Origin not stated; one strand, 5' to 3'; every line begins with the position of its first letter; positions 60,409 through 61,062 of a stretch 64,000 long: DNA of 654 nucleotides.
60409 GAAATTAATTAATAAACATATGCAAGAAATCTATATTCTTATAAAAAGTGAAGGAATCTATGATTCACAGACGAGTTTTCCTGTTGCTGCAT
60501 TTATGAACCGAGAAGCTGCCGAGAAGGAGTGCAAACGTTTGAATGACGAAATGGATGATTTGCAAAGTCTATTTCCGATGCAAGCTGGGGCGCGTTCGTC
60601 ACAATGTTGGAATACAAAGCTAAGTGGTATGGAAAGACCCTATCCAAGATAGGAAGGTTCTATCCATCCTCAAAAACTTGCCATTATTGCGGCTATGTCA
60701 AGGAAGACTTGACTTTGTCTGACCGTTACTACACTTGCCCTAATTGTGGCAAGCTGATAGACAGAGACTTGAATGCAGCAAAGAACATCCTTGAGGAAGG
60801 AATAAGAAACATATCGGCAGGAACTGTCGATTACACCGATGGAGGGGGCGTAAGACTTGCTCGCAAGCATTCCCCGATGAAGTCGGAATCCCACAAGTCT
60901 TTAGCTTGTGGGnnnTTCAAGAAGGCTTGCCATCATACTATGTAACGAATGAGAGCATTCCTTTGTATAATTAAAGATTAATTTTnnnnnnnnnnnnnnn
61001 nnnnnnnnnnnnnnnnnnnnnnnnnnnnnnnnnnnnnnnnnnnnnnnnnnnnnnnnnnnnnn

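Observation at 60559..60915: Decayed IS605-family element: TnpB C-terminal fragment plus right-end hairpin inside a phage genome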

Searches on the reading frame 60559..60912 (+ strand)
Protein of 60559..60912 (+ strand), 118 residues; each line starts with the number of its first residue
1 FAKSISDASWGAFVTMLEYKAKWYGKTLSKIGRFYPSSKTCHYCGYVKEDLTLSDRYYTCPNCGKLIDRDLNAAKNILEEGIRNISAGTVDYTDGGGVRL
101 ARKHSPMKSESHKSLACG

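Call 6: search_protein_families(library=pfam, proteins=[window:60559-60912:+], max_evalue=1)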
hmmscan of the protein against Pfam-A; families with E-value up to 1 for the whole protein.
seq(118 aa): 17 families
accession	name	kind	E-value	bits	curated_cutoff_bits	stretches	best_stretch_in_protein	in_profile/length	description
PF07282.18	Cas12f1-like_TNB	-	1.1e-25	90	26.3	1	10-77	1-60/60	Cas12f1-like, TNB domain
PF13248.11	Zn_ribbon_3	-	1.1e-05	25.1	27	1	57-70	2-15/26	zinc-ribbon domain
PF24460.1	DUF7575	-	0.00028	20.6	28.5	1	59-71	5-17/28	Domain of unknown function (DUF7575)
PF13240.11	Zn_Ribbon_1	-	0.00041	20.5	25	1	59-65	15-21/23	zinc-ribbon domain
PF06093.19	Spt4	-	0.012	16.2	25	1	39-68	2-28/77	Spt4/RpoE2 zinc finger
PF12773.13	DZR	-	0.016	15.8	27.3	1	36-70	10-37/45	Double zinc ribbon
PF08271.17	Zn_Ribbon_TF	-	0.016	15.2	29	1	58-70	20-32/43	TFIIB zinc-binding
PF12677.13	DUF3797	-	0.038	14.3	25.1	1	48-65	4-21/48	Domain of unknown function (DUF3797)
PF14445.12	Prok-RING_2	-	0.051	14.2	22.4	1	39-67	23-51/56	Prokaryotic RING finger family 2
PF03107.22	C1_2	-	0.067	14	26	1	28-65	7-41/48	C1 domain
PF24458.1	DUF7573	-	0.08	13.4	30.2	0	34-63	7-36/39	Domain of unknown function (DUF7573)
PF18319.7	Zn_ribbon_PriA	-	0.092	13.2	26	1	40-47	18-25/27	PriA DNA helicase Cys-rich region (CRR) domain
PF08209.17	Sgf11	-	0.11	12.6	26.4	1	56-67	3-14/33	Sgf11 (transcriptional regulation protein)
PF10571.15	UPF0547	-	0.17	12.4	29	1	38-47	14-23/26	Uncharacterised protein family UPF0547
PF13597.11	NRDD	-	0.17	10.9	26.2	1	33-65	503-529/562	Anaerobic ribonucleoside-triphosphate reductase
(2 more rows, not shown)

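Call 9: find_homologous_proteins(query=window:60559-60912:+)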
Query seq(118 aa) (118 aa): 216 proteins with E <= 0.001 among 222 candidates; the best 120 are listed.
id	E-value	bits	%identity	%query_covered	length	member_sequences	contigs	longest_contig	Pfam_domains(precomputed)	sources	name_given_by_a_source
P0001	1.8e-69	249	91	100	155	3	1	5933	PF07282.19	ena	-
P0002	3.6e-68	245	91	100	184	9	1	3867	PF01385.26,PF24460.2,PF07282.19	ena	-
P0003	1.5e-64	234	88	99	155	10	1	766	PF07282.19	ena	-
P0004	2.9e-64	233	86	100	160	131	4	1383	PF07282.19,PF13248.12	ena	-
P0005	3.0e-63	229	86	100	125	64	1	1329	PF07282.19,PF13248.12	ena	-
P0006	3.3e-62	226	84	100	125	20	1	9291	PF07282.19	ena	-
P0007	1.7e-61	224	85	100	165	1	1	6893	PF07282.19,PF13248.12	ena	-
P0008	2.3e-61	223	85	100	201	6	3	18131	PF17761.8,PF07282.19,PF13248.12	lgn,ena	-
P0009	3.5e-61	223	86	97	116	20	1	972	PF07282.19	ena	-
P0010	1.2e-60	221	81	100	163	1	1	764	PF07282.19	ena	-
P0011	1.0e-55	205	83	92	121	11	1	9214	PF07282.19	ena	-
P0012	1.8e-55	204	83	92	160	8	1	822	PF07282.19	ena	-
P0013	2.0e-53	198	85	88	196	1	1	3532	PF01385.26,PF07282.19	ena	-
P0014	2.4e-51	191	89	79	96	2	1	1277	PF24460.2,PF07282.19,PF13248.12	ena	-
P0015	6.8e-48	180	81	84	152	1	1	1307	PF12323.15,PF07282.19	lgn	-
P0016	1.4e-47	179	69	100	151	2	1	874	PF07282.19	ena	-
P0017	2.4e-47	178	69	100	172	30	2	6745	PF01385.26,PF07282.19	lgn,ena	-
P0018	8.7e-47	176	75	89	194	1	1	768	PF07282.19,PF13248.12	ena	-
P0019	3.0e-46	174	69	100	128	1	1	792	PF07282.19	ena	-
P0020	3.1e-45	171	66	100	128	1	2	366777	PF07282.19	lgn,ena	-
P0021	3.5e-43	165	66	100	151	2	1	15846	PF07282.19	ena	-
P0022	2.2e-42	162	81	75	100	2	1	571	PF07282.19,PF13248.12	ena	-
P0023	2.7e-42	162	66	98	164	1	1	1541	PF12323.15,PF07282.19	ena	-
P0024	4.7e-41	158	86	67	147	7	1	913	PF01385.26,PF07282.19,PF13248.12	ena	-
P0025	1.1e-38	150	67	87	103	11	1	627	PF07282.19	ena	-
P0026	1.1e-38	150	58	100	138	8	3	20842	PF07282.19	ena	-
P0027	3.0e-37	145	62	100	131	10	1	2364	PF07282.19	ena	-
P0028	4.3e-37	145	60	81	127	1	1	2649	PF07282.19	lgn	-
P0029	6.1e-36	141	62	95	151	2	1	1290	PF07282.19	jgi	jgi:putative transposase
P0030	2.6e-35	139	60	100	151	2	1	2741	PF07282.19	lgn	-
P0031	8.2e-35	138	59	95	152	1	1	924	PF07282.19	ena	-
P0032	9.8e-35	137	70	79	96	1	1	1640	PF07282.19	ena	-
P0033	1.1e-34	137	60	94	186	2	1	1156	PF01385.26,PF07282.19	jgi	-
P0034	3.2e-34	136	59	100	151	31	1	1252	PF07282.19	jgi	jgi:putative transposase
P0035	3.5e-34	136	68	79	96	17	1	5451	PF07282.19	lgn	-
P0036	6.5e-34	135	59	100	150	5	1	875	PF07282.19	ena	-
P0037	7.6e-34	134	57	94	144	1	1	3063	PF07282.19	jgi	jgi:putative transposase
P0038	1.8e-33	133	67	74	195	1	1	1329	PF01385.26,PF07282.19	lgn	-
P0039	2.2e-33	133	56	95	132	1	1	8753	PF07282.19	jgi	-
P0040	2.4e-33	133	59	85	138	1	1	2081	PF07282.19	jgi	jgi:putative transposase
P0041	7.0e-33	131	58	95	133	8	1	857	PF07282.19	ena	-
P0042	1.0e-32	131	58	100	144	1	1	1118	PF07282.19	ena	-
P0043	1.4e-32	130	62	79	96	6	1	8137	PF07282.19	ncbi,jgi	jgi:putative transposase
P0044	3.0e-32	129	52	100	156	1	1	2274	PF07282.19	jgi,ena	-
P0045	5.1e-31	125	58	95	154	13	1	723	PF07282.19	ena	-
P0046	1.9e-30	123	57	95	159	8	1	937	PF07282.19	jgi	-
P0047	6.8e-30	122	61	75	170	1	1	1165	PF01385.26,PF07282.19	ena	-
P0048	2.6e-29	120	60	86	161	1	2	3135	PF07282.19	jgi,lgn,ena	jgi:putative transposase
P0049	4.0e-29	119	60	86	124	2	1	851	PF07282.19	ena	-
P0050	4.7e-29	119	61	70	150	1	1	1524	PF07282.19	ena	-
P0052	1.0e-28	118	56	94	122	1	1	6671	PF07282.19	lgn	-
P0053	1.6e-28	117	55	81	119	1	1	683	PF07282.19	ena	-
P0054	4.6e-28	116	62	69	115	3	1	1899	PF07282.19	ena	-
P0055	5.2e-28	116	55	79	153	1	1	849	PF07282.19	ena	-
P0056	5.7e-28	115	61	84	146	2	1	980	PF07282.19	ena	-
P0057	8.3e-28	115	55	100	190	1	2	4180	PF07282.19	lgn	-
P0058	1.3e-27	114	58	75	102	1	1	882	PF07282.19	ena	-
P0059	1.3e-27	114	54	79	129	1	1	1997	PF07282.19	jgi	jgi:putative transposase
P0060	1.4e-27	114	61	81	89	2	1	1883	PF07282.19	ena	-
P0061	1.5e-27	114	54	81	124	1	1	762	PF07282.19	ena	-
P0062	2.1e-27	114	59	81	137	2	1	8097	PF07282.19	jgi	-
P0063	3.0e-27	113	87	53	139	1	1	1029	PF07282.19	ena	-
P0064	3.2e-27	113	60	73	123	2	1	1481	PF07282.19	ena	-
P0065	4.9e-27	112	58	75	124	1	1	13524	PF07282.19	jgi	-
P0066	6.9e-27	112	53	100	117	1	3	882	PF07282.19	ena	-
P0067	7.0e-27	112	61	70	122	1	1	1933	PF07282.19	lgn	-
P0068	7.3e-27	112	63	70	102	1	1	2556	PF07282.19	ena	-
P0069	8.7e-27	112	64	70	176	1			PF01385.26,PF07282.19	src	-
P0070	1.3e-26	111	57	74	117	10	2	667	PF07282.19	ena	-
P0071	1.8e-26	111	50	84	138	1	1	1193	PF07282.19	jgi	jgi:transposase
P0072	2.1e-26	110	65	65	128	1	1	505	PF07282.19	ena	-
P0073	4.6e-26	109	54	79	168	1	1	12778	PF07282.19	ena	-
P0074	4.9e-26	109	56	89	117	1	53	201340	PF07282.19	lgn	-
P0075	8.7e-26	108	60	70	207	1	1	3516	PF01385.26,PF07282.19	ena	-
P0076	8.9e-26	108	60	69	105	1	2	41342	PF07282.19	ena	-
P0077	1.1e-25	108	66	69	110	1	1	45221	PF07282.19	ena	-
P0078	1.3e-25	108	58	73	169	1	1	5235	PF01385.26,PF07282.19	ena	-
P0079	1.6e-25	108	51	97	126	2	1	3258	PF07282.19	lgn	-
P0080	2.5e-25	107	64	65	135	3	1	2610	PF07282.19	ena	-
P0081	4.1e-25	106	60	75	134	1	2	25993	PF07282.19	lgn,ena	-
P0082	4.2e-25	106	55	75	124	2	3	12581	PF07282.19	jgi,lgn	-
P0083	4.4e-25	106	63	70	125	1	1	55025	PF07282.19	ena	-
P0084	4.6e-25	106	52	86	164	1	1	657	PF01385.26,PF07282.19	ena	-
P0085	6.1e-25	106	55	75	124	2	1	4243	PF07282.19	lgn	-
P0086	7.6e-25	105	62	67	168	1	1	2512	PF01385.26,PF07282.19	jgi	jgi:putative transposase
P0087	8.0e-25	105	71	62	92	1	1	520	PF07282.19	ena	-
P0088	8.8e-25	105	55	81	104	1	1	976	PF07282.19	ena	-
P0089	1.0e-24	105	60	65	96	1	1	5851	PF07282.19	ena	-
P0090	1.2e-24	105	60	69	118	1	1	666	PF07282.19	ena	-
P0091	1.6e-24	104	60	70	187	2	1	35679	PF01385.26,PF07282.19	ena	-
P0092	2.2e-24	104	55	73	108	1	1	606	PF07282.19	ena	-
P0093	2.7e-24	104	63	69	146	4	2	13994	PF01385.26,PF07282.19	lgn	-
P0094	2.7e-24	104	58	70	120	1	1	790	PF07282.19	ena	-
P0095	2.8e-24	104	60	70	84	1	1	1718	PF07282.19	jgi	-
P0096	3.4e-24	103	58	72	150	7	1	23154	PF07282.19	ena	-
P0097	3.7e-24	103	53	86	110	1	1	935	PF07282.19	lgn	-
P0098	3.8e-24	103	55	71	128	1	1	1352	PF07282.19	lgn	-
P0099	4.6e-24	103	60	74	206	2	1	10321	PF01385.26,PF07282.19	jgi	-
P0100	8.8e-24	102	51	92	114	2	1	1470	PF07282.19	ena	-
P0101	8.9e-24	102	51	95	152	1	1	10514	PF07282.19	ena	-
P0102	9.2e-24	102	56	84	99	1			PF07282.19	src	-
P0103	1.2e-23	102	53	86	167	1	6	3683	PF01385.26,PF07282.19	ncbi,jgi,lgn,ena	jgi:putative transposase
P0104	1.4e-23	101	59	74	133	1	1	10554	PF12323.15,PF07282.19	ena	-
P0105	1.6e-23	101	61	65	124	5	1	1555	PF07282.19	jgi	jgi:putative transposase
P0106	1.6e-23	101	59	74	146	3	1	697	PF12323.15,PF07282.19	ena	-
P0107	1.7e-23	101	57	75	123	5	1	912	PF07282.19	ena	-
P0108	1.7e-23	101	57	69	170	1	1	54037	PF01385.26,PF07282.19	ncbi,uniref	ncbi:RNA-guided endonuclease TnpB family protein, partial [Micromonospora sp. NPDC006766]|uniref:RNA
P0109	2.1e-23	101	59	69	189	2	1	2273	PF01385.26,PF07282.19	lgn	-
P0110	2.3e-23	101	54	75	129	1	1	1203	PF07282.19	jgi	jgi:putative transposase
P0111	2.7e-23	100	54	69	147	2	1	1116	PF07282.19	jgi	jgi:putative transposase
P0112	2.9e-23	100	56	69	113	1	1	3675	PF07282.19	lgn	-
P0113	3.8e-23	100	61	70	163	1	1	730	PF01385.26,PF07282.19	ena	-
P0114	4.1e-23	100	60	74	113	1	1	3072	PF07282.19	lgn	-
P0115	4.6e-23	100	57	65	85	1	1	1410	PF07282.19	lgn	-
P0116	5.3e-23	99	60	65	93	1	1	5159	PF07282.19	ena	-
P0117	5.6e-23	99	56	77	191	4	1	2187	PF01385.26,PF07282.19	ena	-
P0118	7.6e-23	99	94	44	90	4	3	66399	-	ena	-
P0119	8.2e-23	99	57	68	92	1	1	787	PF07282.19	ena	-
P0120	9.8e-23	99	57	69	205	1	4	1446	PF01385.26,PF07282.19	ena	-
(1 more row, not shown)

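Call 14: find_encoding_contigs(protein=P0118, flank=6000, max_places=4)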
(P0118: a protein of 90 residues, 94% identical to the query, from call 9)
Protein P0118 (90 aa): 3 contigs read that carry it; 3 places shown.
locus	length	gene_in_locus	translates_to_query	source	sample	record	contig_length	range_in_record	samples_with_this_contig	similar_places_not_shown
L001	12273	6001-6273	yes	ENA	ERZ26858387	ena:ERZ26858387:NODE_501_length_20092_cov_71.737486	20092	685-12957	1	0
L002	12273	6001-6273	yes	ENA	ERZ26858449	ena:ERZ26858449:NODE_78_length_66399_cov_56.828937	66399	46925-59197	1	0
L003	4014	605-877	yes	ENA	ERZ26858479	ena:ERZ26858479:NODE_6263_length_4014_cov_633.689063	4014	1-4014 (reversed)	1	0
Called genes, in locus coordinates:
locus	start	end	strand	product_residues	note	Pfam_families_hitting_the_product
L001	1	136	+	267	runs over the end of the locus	-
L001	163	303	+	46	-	-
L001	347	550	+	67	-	-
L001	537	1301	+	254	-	PF00239:Resolvase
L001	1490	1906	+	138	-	-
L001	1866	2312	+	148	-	-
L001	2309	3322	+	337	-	-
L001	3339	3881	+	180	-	-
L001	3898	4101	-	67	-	-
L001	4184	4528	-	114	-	-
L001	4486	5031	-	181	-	PF04383:KilA-N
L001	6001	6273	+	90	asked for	-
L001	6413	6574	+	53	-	-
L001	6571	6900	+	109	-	-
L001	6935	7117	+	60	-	-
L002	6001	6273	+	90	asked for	-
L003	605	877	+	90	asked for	-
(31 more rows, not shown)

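Call 15: find_related_loci(query=window:60559-60912:+, collection=genome_contigs, flank=3000)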
Query seq(118 aa) (118 aa) in genome_contigs; peptide patterns used: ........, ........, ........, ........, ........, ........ (x = any residue, [..] = any of these).
276 stretches matched a pattern; 111 encode a relative of the query (tblastn E <= 1e-3); the best 80 are kept; 80 distinct loci.
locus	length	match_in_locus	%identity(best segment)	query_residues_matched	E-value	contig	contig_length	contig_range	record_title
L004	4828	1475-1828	92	1-118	3e-73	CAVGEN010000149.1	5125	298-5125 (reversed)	Waltera intestinalis isolate H07606-L1_cleanbin_000046 genome assembly, contig: Spades_H07606-L1_contig_11386, whole gen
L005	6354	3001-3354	88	1-118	8e-70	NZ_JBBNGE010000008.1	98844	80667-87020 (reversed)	Segatella sinensis strain CLA-AA-H174 CLA-AA-H174_contig_8_length_98844, whole genome shotgun sequence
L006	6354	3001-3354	87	1-118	1e-69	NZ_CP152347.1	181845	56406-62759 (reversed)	Segatella copri strain HDE04 extrachromosomal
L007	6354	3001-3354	87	1-118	8e-69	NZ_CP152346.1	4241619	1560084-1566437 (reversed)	Segatella copri strain HDE04 chromosome, complete genome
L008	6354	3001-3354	86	1-118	2e-68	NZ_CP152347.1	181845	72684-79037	Segatella copri strain HDE04 extrachromosomal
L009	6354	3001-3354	86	1-118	1e-68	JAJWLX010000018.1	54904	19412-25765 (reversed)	MAG: Prevotella sp. isolate B38_maxbin.003.fa NODE_34_length_54904_cov_101.791993, whole genome shotgun sequence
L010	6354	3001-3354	85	1-118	4e-66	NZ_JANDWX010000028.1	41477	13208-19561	Segatella copri strain HF1825 HF1825_ctg028, whole genome shotgun sequence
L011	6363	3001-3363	60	1-118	6e-43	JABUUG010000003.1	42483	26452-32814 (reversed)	MAG: Bacteroidaceae bacterium isolate MAG59 scaffold3_size42483, whole genome shotgun sequence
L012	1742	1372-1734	56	1-118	6e-40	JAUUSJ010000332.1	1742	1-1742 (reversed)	MAG: Blautia sp. isolate N1171.6 NODE_11938_length_1742_cov_24.917012, whole genome shotgun sequence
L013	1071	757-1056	59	1-99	1e-36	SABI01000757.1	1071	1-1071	MAG: Spirochaetia bacterium isolate INTA.CYC.084 contig-100_133872, whole genome shotgun sequence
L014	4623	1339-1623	56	1-102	4e-32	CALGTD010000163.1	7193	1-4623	MAG TPA_asm: uncultured Spartobacteria bacterium isolate SRR4028130_bin.40_CONCOCT_v1.1_MAG genome assembly, contig: ERZ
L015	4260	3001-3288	55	1-96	3e-31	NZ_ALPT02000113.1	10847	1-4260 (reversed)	Alkalihalobacillus alcalophilus ATCC 27647 = CGMCC 1.3604 strain AV1934 contig00113, whole genome shotgun sequence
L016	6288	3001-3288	53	1-96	4e-31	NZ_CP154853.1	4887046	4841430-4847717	Alkalihalobacillus sp. 1P02AB chromosome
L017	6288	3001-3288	53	1-96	8e-31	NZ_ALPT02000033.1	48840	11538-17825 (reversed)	Alkalihalobacillus alcalophilus ATCC 27647 = CGMCC 1.3604 strain AV1934 contig00033, whole genome shotgun sequence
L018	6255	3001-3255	59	1-85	8e-31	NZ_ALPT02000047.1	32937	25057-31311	Alkalihalobacillus alcalophilus ATCC 27647 = CGMCC 1.3604 strain AV1934 contig00047, whole genome shotgun sequence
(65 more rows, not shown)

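Call 27: find_related_loci(query=window:60559-60912:+, collection=viral_contigs, flank=3000)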
Query seq(118 aa) (118 aa) in viral_contigs; peptide patterns used: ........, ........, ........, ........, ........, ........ (x = any residue, [..] = any of these).
120 stretches matched a pattern; 99 encode a relative of the query (tblastn E <= 1e-3); the best 80 are kept; 80 distinct loci.
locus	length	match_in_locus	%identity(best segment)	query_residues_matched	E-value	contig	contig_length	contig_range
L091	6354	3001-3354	85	1-118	7e-67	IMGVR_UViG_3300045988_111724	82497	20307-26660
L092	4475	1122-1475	85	1-118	7e-67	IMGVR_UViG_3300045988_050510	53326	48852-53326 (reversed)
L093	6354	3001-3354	69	1-118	2e-53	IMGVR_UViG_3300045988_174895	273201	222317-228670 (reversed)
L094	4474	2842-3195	69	1-118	1e-53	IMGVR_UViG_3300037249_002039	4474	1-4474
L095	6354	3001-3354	69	1-118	4e-53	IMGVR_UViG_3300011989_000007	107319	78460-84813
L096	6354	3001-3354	69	1-118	6e-53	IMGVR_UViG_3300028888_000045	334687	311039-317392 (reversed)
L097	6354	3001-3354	67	1-118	1e-51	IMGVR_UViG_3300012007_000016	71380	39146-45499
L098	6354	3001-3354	67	1-118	3e-51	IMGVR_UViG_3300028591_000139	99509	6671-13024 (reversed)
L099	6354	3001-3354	65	1-118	3e-51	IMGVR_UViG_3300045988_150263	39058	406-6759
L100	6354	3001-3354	66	1-118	1e-50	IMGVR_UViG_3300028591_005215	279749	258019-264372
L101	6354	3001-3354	67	1-118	3e-50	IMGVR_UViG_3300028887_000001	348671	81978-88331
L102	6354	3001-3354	67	1-118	3e-50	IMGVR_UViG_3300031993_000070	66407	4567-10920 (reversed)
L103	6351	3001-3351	63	1-118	3e-44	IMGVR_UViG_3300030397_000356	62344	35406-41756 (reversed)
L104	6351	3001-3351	61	1-118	4e-43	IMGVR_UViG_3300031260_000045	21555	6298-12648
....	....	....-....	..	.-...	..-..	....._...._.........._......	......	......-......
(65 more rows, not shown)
